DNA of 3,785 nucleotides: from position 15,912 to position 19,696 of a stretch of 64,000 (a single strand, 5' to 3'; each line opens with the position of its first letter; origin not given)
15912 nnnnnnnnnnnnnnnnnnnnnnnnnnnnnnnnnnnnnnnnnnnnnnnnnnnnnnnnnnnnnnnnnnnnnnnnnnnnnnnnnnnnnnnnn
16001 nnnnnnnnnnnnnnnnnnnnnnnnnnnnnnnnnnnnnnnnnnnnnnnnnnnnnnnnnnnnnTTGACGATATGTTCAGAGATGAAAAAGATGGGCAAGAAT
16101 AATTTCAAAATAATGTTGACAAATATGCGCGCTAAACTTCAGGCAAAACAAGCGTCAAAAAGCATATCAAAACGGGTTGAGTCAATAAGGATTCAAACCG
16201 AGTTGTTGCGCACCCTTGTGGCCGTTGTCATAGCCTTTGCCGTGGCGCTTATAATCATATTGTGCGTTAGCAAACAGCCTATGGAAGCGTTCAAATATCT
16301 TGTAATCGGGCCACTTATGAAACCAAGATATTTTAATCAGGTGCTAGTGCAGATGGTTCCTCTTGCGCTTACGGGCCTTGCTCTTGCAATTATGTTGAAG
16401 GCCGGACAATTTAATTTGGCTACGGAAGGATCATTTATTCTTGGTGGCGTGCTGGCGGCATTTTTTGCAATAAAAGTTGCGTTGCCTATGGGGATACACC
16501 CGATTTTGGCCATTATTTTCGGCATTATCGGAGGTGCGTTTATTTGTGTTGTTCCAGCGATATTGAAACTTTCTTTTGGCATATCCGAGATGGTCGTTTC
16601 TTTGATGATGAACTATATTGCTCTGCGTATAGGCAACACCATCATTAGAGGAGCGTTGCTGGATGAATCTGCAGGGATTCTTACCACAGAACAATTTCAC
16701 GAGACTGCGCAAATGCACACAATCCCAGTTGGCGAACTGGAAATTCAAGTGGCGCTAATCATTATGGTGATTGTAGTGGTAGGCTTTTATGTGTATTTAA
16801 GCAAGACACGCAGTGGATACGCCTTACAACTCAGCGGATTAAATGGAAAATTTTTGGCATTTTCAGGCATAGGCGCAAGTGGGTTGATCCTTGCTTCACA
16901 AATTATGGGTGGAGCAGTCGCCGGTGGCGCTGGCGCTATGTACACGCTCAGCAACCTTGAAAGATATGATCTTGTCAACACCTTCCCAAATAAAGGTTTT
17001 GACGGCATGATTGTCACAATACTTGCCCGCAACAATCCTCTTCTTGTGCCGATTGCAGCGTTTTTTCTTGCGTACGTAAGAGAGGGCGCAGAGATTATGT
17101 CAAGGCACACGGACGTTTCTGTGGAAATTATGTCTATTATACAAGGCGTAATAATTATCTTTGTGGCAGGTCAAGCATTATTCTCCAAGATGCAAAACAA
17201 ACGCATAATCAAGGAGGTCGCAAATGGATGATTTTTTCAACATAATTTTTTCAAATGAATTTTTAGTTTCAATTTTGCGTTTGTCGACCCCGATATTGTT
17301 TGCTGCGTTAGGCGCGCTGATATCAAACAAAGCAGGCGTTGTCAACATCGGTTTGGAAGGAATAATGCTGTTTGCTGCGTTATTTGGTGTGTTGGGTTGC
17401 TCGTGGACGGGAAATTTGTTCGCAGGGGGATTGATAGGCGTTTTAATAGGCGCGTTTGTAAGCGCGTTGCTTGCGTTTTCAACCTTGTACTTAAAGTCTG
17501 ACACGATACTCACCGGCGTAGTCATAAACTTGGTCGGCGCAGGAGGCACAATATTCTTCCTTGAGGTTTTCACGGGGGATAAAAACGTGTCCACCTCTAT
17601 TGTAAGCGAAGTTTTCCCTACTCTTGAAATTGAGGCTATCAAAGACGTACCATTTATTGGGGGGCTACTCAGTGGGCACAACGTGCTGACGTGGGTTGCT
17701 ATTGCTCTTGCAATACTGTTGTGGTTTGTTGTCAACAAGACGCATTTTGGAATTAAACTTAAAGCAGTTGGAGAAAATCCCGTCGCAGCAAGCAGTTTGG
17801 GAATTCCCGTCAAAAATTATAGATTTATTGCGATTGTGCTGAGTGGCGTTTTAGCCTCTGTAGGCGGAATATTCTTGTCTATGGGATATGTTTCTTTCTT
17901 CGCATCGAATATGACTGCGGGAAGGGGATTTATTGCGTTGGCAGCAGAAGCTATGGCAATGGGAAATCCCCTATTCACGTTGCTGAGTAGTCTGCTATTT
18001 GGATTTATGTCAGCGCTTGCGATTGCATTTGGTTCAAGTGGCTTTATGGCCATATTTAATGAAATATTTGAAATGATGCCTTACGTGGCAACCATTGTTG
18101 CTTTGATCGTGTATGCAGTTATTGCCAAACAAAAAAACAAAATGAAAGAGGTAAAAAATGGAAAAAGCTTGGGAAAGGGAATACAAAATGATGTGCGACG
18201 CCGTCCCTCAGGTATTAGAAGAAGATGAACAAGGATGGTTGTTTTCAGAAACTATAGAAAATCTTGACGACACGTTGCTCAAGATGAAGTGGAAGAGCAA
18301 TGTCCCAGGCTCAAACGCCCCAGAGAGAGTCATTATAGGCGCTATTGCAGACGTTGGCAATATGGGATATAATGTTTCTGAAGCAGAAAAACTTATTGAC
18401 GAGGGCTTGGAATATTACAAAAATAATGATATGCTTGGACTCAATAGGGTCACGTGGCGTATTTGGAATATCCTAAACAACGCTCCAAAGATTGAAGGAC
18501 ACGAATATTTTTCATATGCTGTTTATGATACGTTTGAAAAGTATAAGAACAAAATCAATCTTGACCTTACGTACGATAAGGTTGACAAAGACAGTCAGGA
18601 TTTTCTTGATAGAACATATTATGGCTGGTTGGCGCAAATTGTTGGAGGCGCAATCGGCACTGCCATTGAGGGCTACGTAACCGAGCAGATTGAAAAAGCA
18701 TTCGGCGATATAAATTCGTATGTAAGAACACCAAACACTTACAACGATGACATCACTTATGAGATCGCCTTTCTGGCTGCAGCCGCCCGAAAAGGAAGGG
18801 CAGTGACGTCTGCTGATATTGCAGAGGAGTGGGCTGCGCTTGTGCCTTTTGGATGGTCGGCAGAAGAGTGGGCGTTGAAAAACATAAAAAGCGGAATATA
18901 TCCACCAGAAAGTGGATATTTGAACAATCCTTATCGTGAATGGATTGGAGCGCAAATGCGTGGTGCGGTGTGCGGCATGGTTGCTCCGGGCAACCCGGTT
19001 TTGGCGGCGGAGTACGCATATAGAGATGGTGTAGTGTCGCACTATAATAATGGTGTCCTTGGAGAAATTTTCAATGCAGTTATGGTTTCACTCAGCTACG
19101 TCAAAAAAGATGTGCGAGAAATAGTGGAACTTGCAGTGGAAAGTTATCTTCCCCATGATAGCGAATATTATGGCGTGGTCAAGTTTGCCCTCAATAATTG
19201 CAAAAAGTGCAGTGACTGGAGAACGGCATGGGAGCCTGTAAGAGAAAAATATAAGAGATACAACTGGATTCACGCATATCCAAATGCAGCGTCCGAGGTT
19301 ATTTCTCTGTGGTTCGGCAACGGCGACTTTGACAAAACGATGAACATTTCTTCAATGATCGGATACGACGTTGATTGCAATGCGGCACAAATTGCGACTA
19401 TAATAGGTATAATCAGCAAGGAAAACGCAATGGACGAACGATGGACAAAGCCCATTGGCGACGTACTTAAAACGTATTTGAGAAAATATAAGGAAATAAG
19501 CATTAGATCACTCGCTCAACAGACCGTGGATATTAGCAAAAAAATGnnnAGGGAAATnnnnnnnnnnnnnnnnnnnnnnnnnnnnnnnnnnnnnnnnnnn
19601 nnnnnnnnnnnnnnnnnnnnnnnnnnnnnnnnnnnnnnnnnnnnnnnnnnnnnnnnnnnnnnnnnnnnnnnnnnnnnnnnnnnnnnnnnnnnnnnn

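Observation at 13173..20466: BMP-type ABC importer + ADP-ribosylglycohydrolase-family enzyme + ribokinase: an ABC version of the uncharacterised yegTUV logic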

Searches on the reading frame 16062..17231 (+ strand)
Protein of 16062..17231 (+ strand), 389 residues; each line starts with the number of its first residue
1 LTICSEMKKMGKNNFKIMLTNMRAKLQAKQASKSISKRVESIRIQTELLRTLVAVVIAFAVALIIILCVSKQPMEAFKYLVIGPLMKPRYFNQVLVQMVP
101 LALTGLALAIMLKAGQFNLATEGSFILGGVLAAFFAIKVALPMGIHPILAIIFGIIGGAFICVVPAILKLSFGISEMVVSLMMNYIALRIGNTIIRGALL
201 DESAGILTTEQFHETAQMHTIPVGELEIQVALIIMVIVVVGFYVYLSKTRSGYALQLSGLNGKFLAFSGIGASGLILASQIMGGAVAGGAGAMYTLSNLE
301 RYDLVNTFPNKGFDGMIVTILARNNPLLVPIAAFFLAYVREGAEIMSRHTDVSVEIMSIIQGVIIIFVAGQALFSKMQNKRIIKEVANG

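Call 3: search_protein_families(library=pfam, proteins=[window:16062-17231:+], max_evalue=0.001)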
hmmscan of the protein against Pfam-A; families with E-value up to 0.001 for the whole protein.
window:16062-17231:+ (389 aa): 1 family
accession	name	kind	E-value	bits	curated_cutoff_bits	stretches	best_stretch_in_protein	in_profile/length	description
PF02653.21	BPD_transp_2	-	4e-28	98.8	26.8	1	93-368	4-268/269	Branched-chain amino acid transport system / permease component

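Call 4: search_protein_families(library=ncbifam, proteins=[window:16062-17231:+], max_evalue=0.001)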
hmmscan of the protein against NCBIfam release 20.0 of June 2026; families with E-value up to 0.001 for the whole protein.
window:16062-17231:+ (389 aa): 1 family
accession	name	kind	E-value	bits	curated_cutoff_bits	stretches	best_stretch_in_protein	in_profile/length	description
NF047929.1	ABC_B6_perm_2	equivalog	4.2e-36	124.8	400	1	48-370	3-324/337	putative B6 ABC transporter permease subunit 2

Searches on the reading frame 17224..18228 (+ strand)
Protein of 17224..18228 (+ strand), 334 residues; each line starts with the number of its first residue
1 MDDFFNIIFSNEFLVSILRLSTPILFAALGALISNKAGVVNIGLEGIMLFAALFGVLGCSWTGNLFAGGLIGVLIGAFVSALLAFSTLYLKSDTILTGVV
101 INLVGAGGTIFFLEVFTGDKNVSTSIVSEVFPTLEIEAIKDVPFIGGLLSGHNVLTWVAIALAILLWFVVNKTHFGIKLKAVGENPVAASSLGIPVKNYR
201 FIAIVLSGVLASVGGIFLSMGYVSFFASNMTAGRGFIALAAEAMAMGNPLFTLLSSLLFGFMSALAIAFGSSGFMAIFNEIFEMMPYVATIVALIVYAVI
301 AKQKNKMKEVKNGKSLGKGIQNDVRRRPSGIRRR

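Call 3: search_protein_families(library=pfam, proteins=[window:17224-18228:+], max_evalue=0.001)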
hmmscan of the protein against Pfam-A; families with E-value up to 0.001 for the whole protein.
window:17224-18228:+ (334 aa): 1 family
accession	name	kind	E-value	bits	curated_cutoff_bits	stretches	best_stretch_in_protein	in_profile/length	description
PF02653.21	BPD_transp_2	-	5.1e-35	121.3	26.8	1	14-294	2-269/269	Branched-chain amino acid transport system / permease component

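Call 4: search_protein_families(library=ncbifam, proteins=[window:17224-18228:+], max_evalue=0.001)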
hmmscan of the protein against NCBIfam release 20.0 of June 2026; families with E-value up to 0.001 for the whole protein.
window:17224-18228:+ (334 aa): 5 families
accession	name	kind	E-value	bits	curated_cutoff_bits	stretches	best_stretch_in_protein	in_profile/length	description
NF047928.1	ABC_B6_perm_1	equivalog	2.8e-43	148.2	465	1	1-301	1-296/311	putative B6 ABC transporter permease subunit 1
NF047929.1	ABC_B6_perm_2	equivalog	3.1e-09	36.4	400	1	14-253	46-284/337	putative B6 ABC transporter permease subunit 2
NF011961.0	PRK15432.1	equivalog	6.5e-08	32.2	388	1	153-241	160-247/344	autoinducer 2 ABC transporter permease LsrC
NF040906.3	GguB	equivalog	1.2e-05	24.7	450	1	149-220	218-292/375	multiple monosaccharide ABC transporter permease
NF007014.0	PRK09478.1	equivalog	0.00023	20.6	386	1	154-233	185-263/336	galactose/methyl galactoside ABC transporter permease MglC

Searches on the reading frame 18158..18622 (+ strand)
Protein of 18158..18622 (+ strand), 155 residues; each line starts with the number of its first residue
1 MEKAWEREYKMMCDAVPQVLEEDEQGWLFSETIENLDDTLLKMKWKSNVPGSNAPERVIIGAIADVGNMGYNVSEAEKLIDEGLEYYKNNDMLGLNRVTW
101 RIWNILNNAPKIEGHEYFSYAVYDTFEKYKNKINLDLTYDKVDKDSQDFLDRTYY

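Call 87: search_protein_families(library=pfam, proteins=[window:18158-18622:+], max_evalue=0.01)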
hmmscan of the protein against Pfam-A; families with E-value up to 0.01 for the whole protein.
window:18158-18622:+ (155 aa): 0 families

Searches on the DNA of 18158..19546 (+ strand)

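Call 96: search_rna_families(sources=[L002, L006, L014, L020, L045, L041, L054], threshold=gathering)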
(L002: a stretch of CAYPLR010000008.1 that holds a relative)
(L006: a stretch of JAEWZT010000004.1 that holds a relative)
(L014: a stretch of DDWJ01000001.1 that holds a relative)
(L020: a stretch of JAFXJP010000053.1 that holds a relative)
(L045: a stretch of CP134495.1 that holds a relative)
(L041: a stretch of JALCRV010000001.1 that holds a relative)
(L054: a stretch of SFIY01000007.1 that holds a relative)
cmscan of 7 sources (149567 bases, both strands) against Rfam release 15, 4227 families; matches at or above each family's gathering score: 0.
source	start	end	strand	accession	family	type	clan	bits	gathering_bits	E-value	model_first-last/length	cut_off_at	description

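Call 97: search_rna_families(sources=[L019, L067, L027, L011, L023, L064, L046], threshold=gathering)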
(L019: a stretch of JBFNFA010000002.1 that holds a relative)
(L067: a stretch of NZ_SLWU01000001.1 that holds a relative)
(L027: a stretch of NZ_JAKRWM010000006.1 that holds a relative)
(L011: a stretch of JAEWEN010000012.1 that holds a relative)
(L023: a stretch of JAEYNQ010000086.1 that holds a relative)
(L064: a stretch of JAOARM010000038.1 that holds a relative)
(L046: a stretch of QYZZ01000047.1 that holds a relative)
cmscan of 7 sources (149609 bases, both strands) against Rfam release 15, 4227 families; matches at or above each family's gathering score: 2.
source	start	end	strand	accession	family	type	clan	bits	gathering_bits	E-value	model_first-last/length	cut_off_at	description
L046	12765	13123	+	RF00023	tmRNA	Gene;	CL00001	178.1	47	1.7e-70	1-374/374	no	transfer-messenger RNA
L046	15820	15920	+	RF00162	SAM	Cis-reg; riboswitch;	CL00012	85.2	44.4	2.4e-18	1-108/108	no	SAM riboswitch aptamer (S box leader)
